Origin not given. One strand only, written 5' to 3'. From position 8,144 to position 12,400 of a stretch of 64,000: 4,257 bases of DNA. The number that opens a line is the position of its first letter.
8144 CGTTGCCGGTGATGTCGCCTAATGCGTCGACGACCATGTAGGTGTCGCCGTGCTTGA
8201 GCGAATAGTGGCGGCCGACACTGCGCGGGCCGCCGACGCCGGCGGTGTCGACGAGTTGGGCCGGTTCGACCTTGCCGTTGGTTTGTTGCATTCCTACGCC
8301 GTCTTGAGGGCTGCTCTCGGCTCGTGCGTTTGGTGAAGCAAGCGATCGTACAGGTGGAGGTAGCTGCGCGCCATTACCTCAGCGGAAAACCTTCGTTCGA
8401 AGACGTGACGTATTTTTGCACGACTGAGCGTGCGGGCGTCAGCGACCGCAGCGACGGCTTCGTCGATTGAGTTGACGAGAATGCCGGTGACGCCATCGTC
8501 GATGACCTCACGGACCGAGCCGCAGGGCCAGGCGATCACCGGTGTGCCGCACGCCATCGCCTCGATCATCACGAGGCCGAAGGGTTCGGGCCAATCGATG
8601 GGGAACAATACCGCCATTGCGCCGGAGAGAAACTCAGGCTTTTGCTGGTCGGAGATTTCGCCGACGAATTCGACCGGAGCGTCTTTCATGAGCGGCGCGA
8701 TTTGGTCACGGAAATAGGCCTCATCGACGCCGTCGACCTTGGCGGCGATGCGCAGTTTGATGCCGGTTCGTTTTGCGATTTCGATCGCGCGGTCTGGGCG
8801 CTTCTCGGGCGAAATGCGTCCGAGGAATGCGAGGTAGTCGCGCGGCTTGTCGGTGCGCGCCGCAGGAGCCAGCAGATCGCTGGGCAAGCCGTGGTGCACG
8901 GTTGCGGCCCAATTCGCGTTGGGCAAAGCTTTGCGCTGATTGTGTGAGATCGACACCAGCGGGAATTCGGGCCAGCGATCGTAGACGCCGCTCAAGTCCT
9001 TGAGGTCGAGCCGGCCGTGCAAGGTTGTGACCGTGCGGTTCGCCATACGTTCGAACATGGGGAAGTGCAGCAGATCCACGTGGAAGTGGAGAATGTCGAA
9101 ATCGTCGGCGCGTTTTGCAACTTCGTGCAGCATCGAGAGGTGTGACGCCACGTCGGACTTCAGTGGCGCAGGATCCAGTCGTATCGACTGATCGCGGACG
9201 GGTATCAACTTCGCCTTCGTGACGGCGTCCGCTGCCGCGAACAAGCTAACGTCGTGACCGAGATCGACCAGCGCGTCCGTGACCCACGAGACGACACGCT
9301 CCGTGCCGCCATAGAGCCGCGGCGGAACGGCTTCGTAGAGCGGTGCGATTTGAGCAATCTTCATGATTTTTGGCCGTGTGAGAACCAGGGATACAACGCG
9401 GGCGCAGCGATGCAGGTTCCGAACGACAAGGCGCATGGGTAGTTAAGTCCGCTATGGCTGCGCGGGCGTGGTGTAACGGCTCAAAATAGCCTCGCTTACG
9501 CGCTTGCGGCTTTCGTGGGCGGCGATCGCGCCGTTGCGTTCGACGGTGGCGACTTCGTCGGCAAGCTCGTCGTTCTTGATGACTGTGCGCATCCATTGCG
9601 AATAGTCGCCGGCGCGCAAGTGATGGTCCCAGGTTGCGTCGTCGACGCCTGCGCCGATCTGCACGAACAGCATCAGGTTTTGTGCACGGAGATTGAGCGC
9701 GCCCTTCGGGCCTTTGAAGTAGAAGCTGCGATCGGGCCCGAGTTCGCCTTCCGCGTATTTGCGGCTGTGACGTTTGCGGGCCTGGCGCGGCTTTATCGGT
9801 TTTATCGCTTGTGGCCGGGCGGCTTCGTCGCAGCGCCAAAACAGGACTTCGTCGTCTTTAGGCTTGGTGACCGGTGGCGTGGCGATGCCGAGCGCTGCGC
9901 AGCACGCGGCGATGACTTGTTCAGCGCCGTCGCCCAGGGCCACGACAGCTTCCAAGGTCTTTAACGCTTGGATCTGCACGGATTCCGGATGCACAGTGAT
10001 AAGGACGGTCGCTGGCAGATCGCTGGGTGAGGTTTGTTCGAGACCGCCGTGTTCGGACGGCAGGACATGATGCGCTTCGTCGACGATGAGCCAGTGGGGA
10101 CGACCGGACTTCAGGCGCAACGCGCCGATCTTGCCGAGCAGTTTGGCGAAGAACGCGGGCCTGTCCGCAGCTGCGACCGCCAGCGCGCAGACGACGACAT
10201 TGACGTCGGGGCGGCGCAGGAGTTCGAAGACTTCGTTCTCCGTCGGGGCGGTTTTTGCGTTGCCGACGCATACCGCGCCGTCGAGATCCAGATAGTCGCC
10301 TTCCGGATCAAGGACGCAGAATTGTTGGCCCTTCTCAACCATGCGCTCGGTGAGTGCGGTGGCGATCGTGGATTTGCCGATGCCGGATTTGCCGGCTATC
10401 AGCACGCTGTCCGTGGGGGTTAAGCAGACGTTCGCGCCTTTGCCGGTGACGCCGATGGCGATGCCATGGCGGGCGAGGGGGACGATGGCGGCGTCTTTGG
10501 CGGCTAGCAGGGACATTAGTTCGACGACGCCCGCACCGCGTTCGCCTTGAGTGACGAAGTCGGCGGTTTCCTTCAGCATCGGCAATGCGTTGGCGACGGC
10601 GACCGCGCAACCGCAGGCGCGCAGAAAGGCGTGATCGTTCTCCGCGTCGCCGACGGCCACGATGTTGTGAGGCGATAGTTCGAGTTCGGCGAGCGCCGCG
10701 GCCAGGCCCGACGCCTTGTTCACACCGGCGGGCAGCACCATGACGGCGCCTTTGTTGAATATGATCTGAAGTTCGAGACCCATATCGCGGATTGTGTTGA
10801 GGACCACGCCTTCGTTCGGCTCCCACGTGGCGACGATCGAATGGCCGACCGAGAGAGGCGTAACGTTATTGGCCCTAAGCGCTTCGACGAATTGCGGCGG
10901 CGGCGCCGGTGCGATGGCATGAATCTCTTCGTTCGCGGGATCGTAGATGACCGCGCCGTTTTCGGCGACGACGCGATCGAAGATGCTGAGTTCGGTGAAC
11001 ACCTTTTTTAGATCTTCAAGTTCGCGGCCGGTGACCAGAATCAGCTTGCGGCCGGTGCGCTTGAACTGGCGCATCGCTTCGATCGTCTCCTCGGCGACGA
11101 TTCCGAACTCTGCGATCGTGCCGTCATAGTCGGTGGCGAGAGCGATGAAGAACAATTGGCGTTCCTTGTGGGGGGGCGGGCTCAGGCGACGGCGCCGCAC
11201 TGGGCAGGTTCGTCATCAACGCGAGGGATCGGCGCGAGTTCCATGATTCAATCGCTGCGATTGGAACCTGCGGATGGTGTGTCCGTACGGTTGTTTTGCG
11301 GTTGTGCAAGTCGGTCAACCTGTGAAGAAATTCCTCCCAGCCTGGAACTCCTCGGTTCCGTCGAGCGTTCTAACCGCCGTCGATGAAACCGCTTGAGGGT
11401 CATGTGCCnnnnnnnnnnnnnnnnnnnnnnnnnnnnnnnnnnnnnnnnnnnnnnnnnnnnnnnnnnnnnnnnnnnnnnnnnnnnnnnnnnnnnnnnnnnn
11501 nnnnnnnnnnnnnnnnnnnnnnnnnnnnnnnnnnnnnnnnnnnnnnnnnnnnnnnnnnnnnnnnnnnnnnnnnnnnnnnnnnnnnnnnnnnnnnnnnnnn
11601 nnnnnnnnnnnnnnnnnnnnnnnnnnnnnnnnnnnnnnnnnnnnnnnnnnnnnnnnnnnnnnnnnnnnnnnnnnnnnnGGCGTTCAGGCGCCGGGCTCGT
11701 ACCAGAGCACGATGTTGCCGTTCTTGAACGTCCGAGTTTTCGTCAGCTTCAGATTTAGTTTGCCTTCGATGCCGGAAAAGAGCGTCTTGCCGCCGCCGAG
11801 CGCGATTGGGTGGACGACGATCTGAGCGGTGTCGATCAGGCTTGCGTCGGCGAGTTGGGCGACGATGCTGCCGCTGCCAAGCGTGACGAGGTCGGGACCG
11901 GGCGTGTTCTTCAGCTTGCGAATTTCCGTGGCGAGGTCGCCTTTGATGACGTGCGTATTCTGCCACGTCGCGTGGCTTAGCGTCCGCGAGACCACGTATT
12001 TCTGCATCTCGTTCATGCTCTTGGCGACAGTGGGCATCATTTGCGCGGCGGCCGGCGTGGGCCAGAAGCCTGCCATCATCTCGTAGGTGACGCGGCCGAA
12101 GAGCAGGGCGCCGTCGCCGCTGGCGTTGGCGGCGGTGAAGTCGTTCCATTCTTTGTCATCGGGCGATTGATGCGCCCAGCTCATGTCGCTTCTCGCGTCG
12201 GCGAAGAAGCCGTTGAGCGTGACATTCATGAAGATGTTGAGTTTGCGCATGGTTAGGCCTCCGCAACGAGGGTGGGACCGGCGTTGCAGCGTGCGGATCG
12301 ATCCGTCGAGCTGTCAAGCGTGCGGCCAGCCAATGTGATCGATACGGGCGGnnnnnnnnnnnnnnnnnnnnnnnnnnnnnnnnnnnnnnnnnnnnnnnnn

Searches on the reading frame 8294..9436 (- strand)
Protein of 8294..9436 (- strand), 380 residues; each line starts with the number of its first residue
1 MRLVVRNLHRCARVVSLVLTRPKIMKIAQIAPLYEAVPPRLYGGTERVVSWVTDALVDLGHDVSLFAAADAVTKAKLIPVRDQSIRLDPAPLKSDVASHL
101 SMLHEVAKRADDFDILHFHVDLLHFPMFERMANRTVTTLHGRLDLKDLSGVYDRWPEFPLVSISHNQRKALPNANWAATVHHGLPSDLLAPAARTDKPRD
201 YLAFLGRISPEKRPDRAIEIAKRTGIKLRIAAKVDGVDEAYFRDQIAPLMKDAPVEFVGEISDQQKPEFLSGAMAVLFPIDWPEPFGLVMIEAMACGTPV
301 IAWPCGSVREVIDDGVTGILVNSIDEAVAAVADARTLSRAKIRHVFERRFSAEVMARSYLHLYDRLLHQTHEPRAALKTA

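Call 37: search_protein_families(library=pfam, proteins=[window:8294-9436:-], max_evalue=0.001)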
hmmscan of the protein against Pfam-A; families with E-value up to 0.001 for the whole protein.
window:8294-9436:- (380 aa): 5 families
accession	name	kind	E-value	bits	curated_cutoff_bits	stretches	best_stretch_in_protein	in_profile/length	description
PF00534.26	Glycos_transf_1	-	9.4e-27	94.1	26.4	1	196-332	12-153/172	Glycosyl transferases group 1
PF13692.12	Glyco_trans_1_4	-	7.4e-21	75.3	27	1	201-331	3-136/142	Glycosyl transferases group 1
PF13439.12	Glyco_transf_4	-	6.3e-09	36.5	28.5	1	42-149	1-109/170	Glycosyltransferase Family 4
PF13579.12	Glyco_trans_4_4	-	2.7e-05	25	29.7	1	43-147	1-108/158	Glycosyl transferase 4-like domain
PF13524.12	Glyco_trans_1_2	-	7.5e-05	23.2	25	1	220-346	8-130/144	Glycosyl transferase-like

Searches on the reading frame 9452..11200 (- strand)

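Call 37: search_protein_families(library=pfam, proteins=[window:9452-11200:-], max_evalue=0.001)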
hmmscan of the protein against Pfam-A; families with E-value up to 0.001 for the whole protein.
window:9452-11200:- (582 aa): 9 families
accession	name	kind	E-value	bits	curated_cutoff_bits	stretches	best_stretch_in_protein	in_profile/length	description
PF08282.18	Hydrolase_3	-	5.9e-30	105.3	20.9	2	149-227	175-253/255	haloacid dehalogenase-like hydrolase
PF05116.19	S6PP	-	4.7e-12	46.5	20.3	1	135-209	138-214/247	Sucrose-6F-phosphate phosphohydrolase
PF00702.32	Hydrolase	-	2.3e-08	35.1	26.4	0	152-197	146-191/191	haloacid dehalogenase-like hydrolase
PF01935.23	DUF87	-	3.5e-07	31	23.2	1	253-315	9-69/220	Helicase HerA, central domain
PF20720.3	nSTAND3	-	4.8e-05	23.5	27.2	1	259-298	13-52/155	Novel STAND NTPase 3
PF13191.12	AAA_16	-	0.00012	23.1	32.6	1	264-377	25-142/167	AAA ATPase domain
PF13401.12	AAA_22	-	0.00026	21.7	27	0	265-381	7-97/130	AAA domain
PF10609.15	ParA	-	0.00077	19.4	27.1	0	267-298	8-39/246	NUBPL iron-transfer P-loop NTPase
PF01583.26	APS_kinase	-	0.00094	19.7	21.1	0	266-299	5-38/152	Adenylylsulphate kinase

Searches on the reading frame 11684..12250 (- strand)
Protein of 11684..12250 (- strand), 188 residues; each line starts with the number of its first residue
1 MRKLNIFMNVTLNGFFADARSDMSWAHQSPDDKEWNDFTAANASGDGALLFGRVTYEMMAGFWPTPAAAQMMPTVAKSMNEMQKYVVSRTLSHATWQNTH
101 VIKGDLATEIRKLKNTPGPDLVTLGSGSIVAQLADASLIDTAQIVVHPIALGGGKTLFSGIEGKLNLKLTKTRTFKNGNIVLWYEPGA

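Call 37: search_protein_families(library=pfam, proteins=[window:11684-12250:-], max_evalue=0.001)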
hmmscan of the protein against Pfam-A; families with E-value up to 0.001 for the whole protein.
window:11684-12250:- (188 aa): 1 family
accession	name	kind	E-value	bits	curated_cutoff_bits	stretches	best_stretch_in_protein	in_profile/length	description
PF01872.23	RibD_C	-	5.4e-24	85.5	24.1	1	3-180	2-196/197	RibD C-terminal domain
